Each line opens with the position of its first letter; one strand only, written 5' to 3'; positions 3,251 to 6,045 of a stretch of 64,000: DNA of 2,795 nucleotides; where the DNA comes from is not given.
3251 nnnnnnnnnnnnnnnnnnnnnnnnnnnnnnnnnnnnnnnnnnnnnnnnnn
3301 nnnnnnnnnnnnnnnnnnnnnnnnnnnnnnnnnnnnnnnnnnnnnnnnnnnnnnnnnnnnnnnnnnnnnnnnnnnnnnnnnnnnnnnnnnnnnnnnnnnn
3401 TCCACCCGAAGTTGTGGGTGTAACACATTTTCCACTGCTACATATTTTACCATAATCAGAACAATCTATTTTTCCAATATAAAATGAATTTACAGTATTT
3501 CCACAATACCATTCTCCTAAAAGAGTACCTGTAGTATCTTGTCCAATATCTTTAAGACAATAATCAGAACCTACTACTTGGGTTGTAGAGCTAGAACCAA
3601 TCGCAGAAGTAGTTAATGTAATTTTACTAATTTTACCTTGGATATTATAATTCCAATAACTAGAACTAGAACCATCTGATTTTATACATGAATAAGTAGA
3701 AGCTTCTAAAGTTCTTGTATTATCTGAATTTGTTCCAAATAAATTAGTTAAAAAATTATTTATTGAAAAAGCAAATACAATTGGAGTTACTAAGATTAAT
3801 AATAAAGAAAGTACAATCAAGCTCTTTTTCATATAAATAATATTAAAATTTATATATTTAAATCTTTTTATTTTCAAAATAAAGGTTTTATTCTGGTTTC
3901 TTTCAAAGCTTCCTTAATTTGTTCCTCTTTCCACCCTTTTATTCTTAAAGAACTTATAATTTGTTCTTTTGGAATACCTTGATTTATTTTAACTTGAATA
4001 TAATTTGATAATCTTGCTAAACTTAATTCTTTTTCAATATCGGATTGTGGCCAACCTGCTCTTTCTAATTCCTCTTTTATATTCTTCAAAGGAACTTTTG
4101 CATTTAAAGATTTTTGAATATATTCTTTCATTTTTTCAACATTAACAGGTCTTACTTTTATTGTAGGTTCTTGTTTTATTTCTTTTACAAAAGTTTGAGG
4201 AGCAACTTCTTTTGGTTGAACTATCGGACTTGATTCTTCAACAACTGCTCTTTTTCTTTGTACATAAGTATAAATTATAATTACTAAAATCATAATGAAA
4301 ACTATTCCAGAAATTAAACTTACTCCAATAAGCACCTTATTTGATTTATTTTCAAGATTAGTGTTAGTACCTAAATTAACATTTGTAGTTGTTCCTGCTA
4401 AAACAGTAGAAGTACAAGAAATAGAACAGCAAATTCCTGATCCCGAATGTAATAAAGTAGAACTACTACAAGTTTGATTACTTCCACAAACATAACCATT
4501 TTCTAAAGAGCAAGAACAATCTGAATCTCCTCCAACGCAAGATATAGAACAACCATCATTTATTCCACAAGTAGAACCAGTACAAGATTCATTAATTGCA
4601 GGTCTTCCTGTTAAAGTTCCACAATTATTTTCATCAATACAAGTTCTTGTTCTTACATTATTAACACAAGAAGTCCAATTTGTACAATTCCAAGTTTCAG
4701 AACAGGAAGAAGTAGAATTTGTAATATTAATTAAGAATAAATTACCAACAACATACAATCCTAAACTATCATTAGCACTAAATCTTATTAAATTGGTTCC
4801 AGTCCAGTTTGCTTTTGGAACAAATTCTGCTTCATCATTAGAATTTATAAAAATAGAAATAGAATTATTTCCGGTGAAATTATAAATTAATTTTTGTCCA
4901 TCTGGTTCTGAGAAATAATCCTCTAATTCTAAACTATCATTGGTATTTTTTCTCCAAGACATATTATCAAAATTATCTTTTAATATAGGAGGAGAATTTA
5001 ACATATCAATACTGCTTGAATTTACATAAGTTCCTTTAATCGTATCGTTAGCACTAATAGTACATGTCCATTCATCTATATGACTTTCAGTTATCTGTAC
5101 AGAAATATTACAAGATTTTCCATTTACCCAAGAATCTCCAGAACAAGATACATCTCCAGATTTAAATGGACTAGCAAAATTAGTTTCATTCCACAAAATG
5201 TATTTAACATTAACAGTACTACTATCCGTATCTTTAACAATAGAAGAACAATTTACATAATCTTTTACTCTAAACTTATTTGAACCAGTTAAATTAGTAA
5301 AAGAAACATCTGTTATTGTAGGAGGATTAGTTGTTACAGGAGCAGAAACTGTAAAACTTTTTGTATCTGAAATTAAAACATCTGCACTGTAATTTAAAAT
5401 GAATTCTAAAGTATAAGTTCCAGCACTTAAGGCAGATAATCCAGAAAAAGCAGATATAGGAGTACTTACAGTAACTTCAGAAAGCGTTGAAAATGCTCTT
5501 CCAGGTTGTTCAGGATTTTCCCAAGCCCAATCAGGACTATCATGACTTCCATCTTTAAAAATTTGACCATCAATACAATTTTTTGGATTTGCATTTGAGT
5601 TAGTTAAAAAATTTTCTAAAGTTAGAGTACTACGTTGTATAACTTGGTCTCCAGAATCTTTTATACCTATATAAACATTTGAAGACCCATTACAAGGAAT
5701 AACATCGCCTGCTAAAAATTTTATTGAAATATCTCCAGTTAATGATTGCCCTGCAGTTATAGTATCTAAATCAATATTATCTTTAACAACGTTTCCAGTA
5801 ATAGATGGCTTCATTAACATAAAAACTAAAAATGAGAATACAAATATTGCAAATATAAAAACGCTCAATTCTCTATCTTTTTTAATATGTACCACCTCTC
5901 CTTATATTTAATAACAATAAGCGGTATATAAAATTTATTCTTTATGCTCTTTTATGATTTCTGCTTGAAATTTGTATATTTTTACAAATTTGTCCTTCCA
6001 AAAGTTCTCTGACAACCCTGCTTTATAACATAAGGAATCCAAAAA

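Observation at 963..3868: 100% identical 220-bp promoter, signal-peptide and first-60-codon cassette duplicated on two giant surface-protein genes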

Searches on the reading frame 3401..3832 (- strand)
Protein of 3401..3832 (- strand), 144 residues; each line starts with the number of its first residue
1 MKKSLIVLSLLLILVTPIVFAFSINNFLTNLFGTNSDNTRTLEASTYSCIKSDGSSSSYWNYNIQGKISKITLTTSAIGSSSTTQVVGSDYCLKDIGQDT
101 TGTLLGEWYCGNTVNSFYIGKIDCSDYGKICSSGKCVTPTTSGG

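Call 15: find_homologous_proteins(query=window:3401-3832:-, max_evalue=0.01)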
Query seq(144 aa): 22 candidates shared short words with the query, none scored E <= 0.01.

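Call 37: search_protein_representatives(protein=window:3401-3832:-)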
Query: 144 residues. Proteins with E-value up to 0.001 (for the whole library): 8; up to 1e-10: 3; up to 1e-30: 3. The best 8 are listed.
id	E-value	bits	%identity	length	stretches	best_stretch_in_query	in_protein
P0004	1.1e-85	300.9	100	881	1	1-144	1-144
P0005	2.3e-67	241.5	82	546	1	1-142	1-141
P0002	4.2e-35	137.0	65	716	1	1-139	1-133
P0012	2.1e-08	50.5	43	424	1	19-143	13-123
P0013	3.4e-06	43.4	38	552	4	101-140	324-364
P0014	4.5e-06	43.0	44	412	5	102-139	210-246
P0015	1.3e-04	38.2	37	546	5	104-141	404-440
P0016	1.4e-04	38.1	33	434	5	62-101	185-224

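Call 58: predict_structure(alignment_id=A4)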
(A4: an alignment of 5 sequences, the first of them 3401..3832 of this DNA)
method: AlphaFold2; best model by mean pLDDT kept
length: 144 residues; sequences in the alignment: 5
mean_pLDDT: 56.6   pTM: 0.42
mean pLDDT of the five models: 56.6, 54.2, 53.0, 52.2, 52.1
residues with pLDDT >= 90: 0; 70-90: 38; 50-70: 51; < 50: 55
segments of 3 or more residues with pLDDT < 50: 28-68, 76-78, 80-83, 142-144
pLDDT, mean of each block of 10 residues (from residue 1): 63 58 50 37 35 39 44 50 56 79 75 55 81 76 45
secondary structure, 60 per line:
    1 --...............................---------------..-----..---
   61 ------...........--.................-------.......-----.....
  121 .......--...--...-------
elements in order: H3-33 E67-77 E80-92 H93-96 E104-110 E116-123 H124-127 E130-132 E135-137

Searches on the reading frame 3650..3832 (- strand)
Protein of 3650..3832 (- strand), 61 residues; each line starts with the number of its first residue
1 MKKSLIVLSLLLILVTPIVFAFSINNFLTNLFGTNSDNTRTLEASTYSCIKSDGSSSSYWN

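Call 16: find_related_loci(query=window:3650-3832:-, collection=genome_contigs, flank=10000)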
Query seq(61 aa) (61 aa) in genome_contigs; peptide patterns used: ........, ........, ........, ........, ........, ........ (x = any residue, [..] = any of these).
599 stretches matched a pattern (row limit reached: there are more); 1 encode a relative of the query (tblastn E <= 1e-3); 1 distinct loci.
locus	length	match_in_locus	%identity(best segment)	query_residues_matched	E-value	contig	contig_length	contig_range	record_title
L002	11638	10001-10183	95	1-61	5e-36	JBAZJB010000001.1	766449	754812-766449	MAG: Candidatus Nanoarchaeia archaeon isolate SO_2017_LW4_109 scaffold_19_c1_LW137-91_2017, whole genome shotgun sequenc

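Call 26: find_related_loci(query=window:3650-3832:-, collection=metagenome_contigs, flank=6000)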
Query seq(61 aa) (61 aa) in metagenome_contigs; peptide patterns used: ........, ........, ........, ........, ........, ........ (x = any residue, [..] = any of these).
600 stretches matched a pattern (row limit reached: there are more); 2 encode a relative of the query (tblastn E <= 1e-3); 2 distinct loci.
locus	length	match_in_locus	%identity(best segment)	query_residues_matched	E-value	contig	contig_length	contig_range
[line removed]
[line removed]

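Call 59: find_related_loci(query=window:3650-3832:-, collection=viral_contigs, flank=3000)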
Query seq(61 aa) (61 aa) in viral_contigs; peptide patterns used: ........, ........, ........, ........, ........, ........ (x = any residue, [..] = any of these).
78 stretches matched a pattern, but none encodes a relative of the query by tblastn (E <= 1e-3).

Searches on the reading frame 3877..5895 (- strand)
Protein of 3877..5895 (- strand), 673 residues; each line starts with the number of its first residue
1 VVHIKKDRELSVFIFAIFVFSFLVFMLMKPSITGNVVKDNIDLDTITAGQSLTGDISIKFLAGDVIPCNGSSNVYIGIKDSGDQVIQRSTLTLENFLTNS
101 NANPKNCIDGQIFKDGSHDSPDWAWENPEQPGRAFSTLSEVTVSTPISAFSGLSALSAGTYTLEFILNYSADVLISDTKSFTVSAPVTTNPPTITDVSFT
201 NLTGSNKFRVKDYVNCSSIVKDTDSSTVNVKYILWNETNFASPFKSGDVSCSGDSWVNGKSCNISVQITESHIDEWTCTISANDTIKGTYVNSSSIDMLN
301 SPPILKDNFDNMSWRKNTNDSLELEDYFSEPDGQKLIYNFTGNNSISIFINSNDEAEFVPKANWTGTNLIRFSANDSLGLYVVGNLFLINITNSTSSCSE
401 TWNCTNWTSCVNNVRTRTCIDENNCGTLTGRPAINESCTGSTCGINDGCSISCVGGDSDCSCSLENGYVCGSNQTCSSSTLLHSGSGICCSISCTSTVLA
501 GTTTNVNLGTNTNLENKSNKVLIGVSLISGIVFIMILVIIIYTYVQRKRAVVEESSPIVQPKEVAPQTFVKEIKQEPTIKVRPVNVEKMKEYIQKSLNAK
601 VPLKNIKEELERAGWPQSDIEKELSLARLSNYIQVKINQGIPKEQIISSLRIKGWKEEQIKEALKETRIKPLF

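Call 9: search_protein_families(library=pfam, proteins=[window:3877-5895:-], max_evalue=0.1)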
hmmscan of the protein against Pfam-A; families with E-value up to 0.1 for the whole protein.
window:3877-5895:- (673 aa): 4 families
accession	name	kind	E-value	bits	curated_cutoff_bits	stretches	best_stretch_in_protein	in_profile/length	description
PF15102.11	TMEM154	-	0.0021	18.4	30.3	1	492-601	33-148/153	TMEM154 protein family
PF17963.7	Big_9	-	0.0079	17.5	23.6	1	300-380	1-80/89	Bacterial Ig domain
PF23329.3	EF_HAND_1_PLCG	-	0.053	14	23.9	0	584-611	28-55/70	PLCG EF-hand motif 1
PF17892.7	Cadherin_5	-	0.062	13.6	26.5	0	328-379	33-86/98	Cadherin-like domain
